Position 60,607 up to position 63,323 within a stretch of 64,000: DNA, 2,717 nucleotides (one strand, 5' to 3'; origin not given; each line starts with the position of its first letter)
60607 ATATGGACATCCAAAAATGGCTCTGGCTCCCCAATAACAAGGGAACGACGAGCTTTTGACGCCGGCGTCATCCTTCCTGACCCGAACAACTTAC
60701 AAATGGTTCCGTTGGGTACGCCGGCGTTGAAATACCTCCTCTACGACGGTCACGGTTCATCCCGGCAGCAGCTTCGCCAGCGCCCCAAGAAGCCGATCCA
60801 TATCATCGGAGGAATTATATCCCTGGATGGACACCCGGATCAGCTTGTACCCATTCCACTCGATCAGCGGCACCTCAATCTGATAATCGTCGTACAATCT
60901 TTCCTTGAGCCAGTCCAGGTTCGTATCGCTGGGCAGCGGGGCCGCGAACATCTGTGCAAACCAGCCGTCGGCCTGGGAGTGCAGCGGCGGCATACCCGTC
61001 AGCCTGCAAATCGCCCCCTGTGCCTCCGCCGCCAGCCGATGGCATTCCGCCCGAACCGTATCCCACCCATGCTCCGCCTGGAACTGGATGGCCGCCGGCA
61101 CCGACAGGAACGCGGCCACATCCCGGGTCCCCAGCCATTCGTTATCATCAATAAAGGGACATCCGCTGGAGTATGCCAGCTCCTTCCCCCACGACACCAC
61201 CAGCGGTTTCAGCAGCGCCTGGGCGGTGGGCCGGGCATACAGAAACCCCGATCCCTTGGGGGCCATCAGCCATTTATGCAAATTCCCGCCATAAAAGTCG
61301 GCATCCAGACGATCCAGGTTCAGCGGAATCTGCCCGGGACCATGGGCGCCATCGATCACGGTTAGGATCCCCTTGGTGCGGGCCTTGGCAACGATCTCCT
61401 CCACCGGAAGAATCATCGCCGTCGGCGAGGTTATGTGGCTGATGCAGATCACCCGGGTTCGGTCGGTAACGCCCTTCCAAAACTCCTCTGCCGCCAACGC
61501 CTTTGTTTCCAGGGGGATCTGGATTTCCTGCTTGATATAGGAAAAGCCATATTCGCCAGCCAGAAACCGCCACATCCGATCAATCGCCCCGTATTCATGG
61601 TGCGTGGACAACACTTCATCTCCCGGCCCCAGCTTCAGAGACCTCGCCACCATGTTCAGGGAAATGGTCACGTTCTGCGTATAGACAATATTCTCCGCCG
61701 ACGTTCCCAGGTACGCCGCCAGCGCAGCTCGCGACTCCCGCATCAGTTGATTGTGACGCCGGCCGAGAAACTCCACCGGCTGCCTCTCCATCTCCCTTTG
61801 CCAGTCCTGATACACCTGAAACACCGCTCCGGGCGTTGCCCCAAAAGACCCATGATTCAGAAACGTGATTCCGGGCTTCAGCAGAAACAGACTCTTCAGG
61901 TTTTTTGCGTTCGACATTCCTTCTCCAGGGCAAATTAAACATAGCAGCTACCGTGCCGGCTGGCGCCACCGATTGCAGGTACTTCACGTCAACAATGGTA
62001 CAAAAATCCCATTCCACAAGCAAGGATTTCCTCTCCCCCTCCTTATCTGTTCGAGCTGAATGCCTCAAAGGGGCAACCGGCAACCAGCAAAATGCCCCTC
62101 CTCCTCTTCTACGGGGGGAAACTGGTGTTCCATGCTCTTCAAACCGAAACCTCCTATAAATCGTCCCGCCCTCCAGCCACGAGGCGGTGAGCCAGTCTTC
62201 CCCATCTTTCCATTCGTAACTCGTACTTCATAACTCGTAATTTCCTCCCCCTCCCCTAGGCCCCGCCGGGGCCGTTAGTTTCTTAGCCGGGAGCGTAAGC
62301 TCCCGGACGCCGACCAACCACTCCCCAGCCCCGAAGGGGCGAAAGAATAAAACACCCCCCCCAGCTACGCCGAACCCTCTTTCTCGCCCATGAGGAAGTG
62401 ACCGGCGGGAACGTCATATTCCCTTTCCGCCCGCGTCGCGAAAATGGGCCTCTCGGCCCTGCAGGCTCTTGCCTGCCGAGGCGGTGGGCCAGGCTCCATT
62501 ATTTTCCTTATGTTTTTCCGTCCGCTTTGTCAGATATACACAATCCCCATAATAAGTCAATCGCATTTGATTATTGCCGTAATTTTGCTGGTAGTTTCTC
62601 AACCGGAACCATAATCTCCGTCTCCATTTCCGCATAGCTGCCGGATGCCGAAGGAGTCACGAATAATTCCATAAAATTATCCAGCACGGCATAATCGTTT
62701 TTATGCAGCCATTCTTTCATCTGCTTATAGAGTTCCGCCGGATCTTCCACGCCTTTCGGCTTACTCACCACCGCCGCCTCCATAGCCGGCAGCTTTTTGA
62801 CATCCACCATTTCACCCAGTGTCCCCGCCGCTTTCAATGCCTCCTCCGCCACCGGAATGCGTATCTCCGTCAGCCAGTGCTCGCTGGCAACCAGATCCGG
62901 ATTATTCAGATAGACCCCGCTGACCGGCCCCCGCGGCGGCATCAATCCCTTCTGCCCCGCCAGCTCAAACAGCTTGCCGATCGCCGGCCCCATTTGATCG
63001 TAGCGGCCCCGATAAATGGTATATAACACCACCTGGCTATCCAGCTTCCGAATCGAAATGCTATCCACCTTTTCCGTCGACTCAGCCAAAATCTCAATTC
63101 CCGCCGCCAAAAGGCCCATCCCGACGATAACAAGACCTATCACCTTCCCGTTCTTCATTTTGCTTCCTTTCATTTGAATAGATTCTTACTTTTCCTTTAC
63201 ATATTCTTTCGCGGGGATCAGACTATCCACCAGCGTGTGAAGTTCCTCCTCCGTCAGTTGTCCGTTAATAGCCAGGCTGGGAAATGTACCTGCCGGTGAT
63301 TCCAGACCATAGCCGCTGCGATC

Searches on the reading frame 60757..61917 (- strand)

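Call 70: search_protein_families(library=pfam, proteins=[window:60757-61917:-], max_evalue=0.0001)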
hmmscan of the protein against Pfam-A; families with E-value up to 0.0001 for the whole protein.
window:60757-61917:- (386 aa): 3 families
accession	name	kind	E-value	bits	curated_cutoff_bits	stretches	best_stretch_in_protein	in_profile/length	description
PF00266.25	Aminotran_5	-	6.9e-37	127.7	21.5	1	34-309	21-297/371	Aminotransferase class-V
PF00155.27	Aminotran_1_2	-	5e-07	29.7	19.7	1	57-193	42-189/361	Aminotransferase class I and II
PF01053.26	Cys_Met_Meta_PP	-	4.9e-06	25.8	27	1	46-196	40-180/381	Cys/Met metabolism PLP-dependent enzyme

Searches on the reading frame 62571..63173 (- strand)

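Call 70: search_protein_families(library=pfam, proteins=[window:62571-63173:-], max_evalue=0.0001)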
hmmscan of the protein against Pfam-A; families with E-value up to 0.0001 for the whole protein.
window:62571-63173:- (200 aa): 1 family
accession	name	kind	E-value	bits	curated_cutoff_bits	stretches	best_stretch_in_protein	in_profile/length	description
PF06445.20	GyrI-like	-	1e-15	58.8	26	2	28-108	74-154/155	GyrI-like small molecule binding domain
